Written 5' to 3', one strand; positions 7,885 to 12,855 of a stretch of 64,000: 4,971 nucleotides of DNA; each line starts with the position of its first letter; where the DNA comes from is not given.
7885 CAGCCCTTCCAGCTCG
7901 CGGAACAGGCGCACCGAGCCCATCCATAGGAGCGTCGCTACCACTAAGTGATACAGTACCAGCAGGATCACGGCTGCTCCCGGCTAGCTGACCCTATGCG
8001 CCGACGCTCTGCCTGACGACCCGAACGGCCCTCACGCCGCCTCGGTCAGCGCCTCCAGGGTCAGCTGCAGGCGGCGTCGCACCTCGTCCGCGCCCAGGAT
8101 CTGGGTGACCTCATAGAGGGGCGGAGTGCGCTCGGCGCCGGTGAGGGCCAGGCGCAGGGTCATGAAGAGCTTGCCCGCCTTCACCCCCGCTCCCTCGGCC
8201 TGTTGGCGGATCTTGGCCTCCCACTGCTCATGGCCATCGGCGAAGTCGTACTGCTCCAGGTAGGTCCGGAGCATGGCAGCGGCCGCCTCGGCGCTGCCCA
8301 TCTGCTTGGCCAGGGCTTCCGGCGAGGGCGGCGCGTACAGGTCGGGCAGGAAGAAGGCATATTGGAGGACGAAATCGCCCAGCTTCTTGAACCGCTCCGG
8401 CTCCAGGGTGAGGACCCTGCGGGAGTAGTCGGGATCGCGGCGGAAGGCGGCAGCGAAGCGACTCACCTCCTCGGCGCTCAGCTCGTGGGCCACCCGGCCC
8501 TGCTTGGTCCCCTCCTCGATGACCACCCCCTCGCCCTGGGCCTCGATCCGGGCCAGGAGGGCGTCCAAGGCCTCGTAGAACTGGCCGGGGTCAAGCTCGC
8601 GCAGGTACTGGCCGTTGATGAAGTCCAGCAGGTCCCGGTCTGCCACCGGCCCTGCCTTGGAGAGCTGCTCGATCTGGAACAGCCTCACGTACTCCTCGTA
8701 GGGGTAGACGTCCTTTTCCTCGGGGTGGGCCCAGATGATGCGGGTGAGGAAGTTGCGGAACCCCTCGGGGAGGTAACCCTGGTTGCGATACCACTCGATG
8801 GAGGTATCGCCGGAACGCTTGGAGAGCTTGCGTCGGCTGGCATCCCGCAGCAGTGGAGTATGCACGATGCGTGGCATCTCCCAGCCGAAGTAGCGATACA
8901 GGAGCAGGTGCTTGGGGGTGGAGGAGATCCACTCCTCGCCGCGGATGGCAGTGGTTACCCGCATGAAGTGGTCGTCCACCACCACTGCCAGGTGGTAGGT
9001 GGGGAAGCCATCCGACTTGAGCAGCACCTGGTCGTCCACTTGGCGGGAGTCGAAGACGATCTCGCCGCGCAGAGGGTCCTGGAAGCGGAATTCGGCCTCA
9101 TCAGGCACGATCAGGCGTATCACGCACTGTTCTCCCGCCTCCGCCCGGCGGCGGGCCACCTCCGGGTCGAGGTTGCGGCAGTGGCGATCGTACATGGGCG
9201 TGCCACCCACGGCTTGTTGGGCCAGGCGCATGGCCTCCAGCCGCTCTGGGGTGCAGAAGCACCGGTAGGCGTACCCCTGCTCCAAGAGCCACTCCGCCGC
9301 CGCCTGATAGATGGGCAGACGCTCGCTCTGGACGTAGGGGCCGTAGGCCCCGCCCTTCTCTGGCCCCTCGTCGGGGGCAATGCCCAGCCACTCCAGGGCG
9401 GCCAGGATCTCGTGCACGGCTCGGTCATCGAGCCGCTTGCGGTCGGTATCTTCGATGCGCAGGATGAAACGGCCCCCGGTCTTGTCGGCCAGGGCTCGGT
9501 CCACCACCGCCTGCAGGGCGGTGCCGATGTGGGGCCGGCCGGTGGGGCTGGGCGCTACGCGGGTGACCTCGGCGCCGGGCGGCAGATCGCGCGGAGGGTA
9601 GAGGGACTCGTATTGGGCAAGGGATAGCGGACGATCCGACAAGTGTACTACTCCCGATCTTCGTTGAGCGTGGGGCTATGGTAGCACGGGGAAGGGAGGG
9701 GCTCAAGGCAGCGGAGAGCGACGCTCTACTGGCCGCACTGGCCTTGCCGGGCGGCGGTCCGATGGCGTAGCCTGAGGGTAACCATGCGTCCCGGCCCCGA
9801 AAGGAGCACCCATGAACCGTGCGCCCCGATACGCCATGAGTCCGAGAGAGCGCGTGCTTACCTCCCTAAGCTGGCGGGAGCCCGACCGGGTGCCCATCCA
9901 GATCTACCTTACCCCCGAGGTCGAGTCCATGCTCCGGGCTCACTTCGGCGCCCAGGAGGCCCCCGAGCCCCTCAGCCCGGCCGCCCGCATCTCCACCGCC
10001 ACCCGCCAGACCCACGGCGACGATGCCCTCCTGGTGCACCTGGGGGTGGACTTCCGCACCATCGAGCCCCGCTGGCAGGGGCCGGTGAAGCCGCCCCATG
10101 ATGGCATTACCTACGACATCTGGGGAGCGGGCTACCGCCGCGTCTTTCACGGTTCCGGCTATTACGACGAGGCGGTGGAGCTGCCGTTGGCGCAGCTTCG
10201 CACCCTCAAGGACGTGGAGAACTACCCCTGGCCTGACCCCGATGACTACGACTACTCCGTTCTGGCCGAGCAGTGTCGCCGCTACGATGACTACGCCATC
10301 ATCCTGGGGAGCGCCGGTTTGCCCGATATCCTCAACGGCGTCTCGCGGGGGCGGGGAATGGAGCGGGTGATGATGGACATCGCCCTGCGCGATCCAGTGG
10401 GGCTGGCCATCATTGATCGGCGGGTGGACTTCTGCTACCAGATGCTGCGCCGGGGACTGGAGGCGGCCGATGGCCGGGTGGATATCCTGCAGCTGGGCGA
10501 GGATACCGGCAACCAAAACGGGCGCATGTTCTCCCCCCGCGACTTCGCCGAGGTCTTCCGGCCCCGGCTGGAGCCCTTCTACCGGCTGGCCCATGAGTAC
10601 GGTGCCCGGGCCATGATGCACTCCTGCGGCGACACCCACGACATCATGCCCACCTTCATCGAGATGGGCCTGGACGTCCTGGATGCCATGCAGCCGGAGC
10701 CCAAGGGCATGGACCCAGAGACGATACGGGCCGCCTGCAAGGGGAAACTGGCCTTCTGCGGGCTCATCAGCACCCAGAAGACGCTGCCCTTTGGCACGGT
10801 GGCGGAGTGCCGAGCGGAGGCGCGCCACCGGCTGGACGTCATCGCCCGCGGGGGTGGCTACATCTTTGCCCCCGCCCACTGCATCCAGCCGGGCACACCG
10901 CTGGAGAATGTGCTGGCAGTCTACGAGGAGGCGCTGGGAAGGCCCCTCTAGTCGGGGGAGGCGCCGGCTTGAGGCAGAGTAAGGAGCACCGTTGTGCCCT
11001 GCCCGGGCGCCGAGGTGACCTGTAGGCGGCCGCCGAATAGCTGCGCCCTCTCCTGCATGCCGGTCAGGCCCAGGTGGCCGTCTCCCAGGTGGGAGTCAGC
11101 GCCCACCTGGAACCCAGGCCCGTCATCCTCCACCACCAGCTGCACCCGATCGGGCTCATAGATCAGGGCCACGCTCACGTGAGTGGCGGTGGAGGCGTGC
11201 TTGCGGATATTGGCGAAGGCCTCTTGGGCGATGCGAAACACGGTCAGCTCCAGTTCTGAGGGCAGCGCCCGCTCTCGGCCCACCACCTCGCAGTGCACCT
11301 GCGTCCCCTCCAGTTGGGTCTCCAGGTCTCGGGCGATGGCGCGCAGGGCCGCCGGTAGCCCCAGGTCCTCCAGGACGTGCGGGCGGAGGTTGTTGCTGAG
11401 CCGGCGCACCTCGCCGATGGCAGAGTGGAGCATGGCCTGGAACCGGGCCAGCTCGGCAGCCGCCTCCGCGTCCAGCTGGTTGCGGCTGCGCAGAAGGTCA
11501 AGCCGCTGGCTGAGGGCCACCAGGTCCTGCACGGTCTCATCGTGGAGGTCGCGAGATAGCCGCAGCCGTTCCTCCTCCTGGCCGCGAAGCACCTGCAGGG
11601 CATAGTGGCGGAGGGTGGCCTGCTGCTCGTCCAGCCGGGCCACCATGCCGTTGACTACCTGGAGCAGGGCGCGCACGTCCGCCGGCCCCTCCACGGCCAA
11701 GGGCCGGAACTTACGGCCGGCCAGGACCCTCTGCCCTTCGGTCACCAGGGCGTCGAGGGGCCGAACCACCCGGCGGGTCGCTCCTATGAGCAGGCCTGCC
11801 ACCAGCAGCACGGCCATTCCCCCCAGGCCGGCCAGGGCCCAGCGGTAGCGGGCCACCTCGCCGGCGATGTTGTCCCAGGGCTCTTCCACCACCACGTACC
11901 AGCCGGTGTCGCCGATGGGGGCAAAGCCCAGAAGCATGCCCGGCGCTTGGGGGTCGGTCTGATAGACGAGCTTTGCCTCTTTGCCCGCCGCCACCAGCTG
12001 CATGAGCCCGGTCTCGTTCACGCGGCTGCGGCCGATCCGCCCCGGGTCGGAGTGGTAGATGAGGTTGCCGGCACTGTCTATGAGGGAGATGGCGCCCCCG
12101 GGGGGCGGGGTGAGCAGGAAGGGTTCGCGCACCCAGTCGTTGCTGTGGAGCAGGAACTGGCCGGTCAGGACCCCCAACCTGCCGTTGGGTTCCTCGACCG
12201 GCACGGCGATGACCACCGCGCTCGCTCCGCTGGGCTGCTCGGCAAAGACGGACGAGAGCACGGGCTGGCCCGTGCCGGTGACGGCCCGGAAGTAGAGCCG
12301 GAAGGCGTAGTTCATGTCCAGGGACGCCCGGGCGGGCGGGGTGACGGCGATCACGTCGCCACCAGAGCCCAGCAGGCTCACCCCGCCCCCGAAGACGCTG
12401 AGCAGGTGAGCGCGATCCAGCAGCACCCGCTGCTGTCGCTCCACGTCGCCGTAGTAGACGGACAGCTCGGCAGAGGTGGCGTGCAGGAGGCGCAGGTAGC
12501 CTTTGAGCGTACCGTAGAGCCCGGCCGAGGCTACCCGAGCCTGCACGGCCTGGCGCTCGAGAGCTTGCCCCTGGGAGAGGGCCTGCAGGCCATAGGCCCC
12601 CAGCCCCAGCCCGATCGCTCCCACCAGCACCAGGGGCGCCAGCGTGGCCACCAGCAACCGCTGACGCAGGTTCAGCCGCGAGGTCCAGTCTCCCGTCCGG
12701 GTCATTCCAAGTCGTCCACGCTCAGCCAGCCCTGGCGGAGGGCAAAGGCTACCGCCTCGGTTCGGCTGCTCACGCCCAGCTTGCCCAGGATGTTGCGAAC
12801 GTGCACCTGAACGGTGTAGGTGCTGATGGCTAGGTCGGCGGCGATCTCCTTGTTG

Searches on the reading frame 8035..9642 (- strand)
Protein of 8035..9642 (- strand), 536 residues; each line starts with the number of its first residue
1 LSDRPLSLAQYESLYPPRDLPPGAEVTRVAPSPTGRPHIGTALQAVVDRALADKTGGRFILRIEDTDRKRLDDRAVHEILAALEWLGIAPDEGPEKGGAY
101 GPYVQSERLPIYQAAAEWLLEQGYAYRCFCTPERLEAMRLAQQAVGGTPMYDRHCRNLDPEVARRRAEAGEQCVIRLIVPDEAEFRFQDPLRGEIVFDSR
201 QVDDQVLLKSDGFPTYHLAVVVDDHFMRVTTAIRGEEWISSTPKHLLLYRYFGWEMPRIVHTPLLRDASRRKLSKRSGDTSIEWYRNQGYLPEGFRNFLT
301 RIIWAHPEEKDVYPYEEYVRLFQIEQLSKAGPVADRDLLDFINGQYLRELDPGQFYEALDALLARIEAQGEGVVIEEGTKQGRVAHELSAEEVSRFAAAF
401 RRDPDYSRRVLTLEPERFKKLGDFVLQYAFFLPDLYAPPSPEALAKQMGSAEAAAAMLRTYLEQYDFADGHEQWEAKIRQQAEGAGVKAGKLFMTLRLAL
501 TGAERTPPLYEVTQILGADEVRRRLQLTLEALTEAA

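Call 54: search_protein_families(library=pfam, proteins=[window:8035-9642:-], max_evalue=0.00001)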
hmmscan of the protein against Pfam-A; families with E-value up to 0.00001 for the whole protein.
window:8035-9642:- (536 aa): 2 families
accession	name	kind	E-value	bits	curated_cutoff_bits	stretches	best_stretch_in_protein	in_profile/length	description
PF00749.27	tRNA-synt_1c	-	2.7e-92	309.5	23.4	1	26-340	3-313/314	tRNA synthetases class I (E and Q), catalytic domain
PF19269.4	Anticodon_2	-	7.9e-19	68.9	23.6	1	401-527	10-139/141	Anticodon binding domain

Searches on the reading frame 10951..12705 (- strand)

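Call 54: search_protein_families(library=pfam, proteins=[window:10951-12705:-], max_evalue=0.00001)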
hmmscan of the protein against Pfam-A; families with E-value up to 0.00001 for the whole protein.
window:10951-12705:- (585 aa): 3 families
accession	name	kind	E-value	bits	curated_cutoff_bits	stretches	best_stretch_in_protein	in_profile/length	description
PF02518.31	HATPase_c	-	2.2e-14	54.2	26.4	1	487-579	4-109/111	Histidine kinase-, DNA gyrase B-, and HSP90-like ATPase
PF02743.24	dCache_1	-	9.6e-13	48.7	45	1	45-274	4-240/240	Cache domain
PF07730.19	HisKA_3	-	1e-11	45.6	24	1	379-445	1-68/68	Histidine kinase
